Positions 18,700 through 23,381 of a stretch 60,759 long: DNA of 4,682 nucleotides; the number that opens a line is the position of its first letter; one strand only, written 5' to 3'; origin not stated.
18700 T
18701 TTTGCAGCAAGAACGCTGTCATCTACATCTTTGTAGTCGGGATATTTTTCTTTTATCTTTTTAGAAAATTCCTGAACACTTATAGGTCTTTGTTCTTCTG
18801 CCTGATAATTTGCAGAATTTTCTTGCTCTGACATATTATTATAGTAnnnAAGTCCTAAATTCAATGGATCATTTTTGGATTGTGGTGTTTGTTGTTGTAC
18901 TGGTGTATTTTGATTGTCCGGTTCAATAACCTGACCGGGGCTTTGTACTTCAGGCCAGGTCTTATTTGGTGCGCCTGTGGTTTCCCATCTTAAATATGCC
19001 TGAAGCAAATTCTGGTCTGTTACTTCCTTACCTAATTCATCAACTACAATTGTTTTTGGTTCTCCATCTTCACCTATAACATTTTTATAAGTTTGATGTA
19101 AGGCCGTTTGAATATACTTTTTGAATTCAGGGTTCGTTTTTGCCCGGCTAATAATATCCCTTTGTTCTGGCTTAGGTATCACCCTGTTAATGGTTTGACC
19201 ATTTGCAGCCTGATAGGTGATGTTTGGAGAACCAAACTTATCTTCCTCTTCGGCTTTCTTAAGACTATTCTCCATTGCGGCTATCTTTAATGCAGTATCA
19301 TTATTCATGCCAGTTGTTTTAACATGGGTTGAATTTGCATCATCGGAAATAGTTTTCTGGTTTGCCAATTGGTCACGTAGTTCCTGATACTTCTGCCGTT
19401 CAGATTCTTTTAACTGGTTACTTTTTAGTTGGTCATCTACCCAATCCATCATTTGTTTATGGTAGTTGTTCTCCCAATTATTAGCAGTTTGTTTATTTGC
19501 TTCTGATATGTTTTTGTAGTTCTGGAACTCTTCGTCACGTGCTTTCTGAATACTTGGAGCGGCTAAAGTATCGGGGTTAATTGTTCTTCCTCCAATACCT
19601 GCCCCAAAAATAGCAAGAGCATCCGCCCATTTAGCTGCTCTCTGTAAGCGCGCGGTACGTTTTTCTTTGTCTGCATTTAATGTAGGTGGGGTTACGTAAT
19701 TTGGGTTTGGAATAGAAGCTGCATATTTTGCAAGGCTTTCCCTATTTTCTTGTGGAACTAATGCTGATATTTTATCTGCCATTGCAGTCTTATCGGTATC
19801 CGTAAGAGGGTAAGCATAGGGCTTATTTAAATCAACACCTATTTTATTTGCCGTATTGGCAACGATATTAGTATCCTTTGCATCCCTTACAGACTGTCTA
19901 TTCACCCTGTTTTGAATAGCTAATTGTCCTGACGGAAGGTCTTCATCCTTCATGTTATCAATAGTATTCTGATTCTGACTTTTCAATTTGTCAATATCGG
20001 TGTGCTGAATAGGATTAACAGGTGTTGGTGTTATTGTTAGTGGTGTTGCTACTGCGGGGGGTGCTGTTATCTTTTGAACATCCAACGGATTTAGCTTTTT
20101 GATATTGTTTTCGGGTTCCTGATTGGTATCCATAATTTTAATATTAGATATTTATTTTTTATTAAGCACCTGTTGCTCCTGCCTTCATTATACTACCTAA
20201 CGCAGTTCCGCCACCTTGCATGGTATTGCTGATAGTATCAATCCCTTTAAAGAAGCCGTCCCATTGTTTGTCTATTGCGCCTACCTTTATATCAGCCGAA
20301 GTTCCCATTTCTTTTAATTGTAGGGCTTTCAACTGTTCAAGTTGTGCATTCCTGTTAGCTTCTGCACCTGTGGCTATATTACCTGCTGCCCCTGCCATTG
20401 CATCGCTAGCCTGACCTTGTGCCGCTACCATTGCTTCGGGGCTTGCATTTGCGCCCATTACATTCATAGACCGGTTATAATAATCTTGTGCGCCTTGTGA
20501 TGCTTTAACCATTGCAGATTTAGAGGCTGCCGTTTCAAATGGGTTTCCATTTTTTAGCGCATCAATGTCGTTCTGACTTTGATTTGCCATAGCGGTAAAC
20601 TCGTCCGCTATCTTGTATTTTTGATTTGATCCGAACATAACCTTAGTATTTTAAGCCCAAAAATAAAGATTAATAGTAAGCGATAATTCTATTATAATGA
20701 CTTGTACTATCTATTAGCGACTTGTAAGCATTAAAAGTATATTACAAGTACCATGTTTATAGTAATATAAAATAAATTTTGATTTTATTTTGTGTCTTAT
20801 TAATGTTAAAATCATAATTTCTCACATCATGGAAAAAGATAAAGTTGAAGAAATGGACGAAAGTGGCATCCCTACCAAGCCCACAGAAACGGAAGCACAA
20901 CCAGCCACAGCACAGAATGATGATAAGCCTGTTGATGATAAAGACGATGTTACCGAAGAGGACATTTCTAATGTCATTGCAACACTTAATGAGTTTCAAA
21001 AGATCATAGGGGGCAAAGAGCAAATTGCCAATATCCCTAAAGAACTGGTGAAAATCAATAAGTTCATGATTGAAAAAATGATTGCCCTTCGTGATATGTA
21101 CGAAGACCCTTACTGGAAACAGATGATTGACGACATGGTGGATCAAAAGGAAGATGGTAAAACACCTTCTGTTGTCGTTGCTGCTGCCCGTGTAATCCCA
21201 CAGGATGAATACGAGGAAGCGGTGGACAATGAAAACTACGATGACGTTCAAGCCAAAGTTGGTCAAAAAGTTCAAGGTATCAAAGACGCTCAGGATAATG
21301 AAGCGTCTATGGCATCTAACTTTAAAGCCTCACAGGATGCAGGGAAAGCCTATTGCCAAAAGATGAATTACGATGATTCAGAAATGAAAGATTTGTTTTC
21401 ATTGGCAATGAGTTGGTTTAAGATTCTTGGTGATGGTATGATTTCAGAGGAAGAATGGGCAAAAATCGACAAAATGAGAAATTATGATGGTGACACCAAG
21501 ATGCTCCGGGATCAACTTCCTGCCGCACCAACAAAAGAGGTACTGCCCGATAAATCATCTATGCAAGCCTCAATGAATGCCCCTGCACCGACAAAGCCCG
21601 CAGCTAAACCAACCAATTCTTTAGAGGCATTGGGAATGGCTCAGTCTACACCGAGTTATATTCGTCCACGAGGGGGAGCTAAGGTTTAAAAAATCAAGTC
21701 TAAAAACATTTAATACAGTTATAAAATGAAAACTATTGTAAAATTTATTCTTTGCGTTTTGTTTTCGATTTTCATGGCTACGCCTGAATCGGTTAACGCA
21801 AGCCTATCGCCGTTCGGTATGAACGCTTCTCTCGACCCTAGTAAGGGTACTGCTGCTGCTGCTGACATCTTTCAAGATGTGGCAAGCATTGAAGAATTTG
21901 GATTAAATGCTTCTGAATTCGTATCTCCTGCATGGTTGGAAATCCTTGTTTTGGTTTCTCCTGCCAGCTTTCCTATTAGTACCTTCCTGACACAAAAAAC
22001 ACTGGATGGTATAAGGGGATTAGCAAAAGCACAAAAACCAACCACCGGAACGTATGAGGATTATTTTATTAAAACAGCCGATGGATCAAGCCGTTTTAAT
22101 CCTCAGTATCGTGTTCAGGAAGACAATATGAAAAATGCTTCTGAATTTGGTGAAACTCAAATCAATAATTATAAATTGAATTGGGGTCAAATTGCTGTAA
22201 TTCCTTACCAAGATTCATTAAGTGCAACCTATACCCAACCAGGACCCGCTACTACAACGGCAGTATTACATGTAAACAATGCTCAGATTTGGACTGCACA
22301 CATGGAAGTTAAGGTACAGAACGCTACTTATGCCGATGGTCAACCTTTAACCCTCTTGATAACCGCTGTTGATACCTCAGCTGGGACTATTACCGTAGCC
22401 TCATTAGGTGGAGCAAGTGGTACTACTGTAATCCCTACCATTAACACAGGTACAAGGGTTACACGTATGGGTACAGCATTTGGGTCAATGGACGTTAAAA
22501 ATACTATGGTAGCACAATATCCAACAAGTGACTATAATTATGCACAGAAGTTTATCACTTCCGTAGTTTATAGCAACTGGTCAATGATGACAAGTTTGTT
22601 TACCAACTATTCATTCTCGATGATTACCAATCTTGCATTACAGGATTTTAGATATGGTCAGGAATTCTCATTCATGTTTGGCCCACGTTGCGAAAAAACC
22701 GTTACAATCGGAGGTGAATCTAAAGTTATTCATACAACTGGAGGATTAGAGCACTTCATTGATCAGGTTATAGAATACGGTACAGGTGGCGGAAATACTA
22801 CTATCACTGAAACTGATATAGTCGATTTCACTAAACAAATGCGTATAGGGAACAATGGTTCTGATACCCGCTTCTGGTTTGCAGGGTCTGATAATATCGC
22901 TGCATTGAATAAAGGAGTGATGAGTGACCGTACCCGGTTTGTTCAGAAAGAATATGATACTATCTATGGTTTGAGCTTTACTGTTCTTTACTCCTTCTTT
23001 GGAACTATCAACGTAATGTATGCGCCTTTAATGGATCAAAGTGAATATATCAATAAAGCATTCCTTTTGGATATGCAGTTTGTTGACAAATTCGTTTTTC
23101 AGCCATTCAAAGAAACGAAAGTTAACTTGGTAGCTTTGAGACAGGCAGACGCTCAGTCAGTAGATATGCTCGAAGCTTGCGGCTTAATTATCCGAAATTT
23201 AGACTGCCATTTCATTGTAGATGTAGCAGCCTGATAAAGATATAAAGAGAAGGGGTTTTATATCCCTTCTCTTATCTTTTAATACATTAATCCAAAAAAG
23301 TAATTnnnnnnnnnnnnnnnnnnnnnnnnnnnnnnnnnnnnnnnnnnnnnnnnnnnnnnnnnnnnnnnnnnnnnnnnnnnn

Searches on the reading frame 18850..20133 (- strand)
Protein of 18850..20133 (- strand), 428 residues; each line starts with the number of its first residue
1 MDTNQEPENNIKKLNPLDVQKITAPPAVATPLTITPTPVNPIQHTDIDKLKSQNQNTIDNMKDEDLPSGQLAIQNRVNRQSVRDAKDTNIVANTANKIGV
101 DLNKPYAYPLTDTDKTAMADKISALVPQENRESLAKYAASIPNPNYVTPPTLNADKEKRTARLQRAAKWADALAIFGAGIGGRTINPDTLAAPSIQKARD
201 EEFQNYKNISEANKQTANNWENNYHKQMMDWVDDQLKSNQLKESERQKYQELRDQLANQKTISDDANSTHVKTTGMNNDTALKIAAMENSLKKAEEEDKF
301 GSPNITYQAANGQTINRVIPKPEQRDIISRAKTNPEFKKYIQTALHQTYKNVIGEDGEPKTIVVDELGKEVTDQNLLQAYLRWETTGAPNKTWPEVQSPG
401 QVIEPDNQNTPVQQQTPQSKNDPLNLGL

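Call 9: search_protein_families(library=phrogs, proteins=[window:18850-20133:-], max_evalue=0.001)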
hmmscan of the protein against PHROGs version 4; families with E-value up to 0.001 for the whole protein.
window:18850-20133:- (428 aa): 0 families

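Call 86: search_protein_families(library=pfam, proteins=[window:18850-20133:-], max_evalue=0.01)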
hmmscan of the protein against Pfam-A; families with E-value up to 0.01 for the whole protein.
window:18850-20133:- (428 aa): 0 families

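Call 92: search_protein_families(library=ncbifam, proteins=[window:18850-20133:-], max_evalue=0.01)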
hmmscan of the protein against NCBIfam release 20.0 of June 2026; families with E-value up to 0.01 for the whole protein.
window:18850-20133:- (428 aa): 0 families

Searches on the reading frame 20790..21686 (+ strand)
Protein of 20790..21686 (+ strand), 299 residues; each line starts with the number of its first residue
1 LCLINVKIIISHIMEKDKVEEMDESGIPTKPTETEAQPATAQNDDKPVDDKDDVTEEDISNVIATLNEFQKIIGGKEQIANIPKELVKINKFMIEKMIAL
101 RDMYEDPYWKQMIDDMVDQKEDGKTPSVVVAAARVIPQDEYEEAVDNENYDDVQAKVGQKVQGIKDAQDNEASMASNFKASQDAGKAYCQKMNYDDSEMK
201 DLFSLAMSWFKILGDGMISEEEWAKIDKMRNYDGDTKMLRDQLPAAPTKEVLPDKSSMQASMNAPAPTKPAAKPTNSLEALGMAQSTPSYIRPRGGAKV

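Call 9: search_protein_families(library=phrogs, proteins=[window:20790-21686:+], max_evalue=0.001)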
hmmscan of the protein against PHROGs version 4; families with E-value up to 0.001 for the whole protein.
window:20790-21686:+ (299 aa): 0 families

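Call 86: search_protein_families(library=pfam, proteins=[window:20790-21686:+], max_evalue=0.01)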
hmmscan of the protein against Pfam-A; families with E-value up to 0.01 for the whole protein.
window:20790-21686:+ (299 aa): 1 family
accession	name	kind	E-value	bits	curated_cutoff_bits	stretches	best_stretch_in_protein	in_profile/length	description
PF20612.3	SHOCT_2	-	0.0075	16.9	24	0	202-229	11-39/53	SHOCT domain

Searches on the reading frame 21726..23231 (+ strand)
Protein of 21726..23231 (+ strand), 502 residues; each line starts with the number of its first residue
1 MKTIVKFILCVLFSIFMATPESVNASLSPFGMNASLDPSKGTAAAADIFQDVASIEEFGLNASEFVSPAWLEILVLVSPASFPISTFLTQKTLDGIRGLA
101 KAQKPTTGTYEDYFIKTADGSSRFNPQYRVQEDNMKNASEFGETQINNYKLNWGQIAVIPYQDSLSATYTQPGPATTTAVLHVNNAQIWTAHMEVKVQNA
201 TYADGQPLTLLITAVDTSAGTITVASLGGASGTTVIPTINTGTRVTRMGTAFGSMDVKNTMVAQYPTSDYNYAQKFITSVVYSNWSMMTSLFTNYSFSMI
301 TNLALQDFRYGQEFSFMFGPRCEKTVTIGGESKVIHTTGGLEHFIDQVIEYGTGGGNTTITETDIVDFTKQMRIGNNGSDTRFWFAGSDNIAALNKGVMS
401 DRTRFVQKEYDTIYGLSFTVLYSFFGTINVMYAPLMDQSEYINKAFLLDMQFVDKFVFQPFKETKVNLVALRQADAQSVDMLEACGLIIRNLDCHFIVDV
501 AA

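Call 9: search_protein_families(library=phrogs, proteins=[window:21726-23231:+], max_evalue=0.001)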
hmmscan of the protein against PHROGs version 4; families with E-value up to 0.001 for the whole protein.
window:21726-23231:+ (502 aa): 2 families
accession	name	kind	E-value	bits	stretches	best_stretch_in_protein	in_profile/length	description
phrog_26635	-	unknown function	9.3e-21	75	1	220-495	187-467/482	-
phrog_1328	-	head and packaging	1.2e-11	45.5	1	311-466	129-275/583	major head protein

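Call 86: search_protein_families(library=pfam, proteins=[window:21726-23231:+], max_evalue=0.01)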
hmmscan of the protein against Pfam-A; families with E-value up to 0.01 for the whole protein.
window:21726-23231:+ (502 aa): 1 family
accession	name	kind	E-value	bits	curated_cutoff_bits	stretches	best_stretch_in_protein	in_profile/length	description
PF17236.8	SU10_MCP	-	4.5e-21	76.1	24.1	1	262-499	68-289/292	SU10 major capsid protein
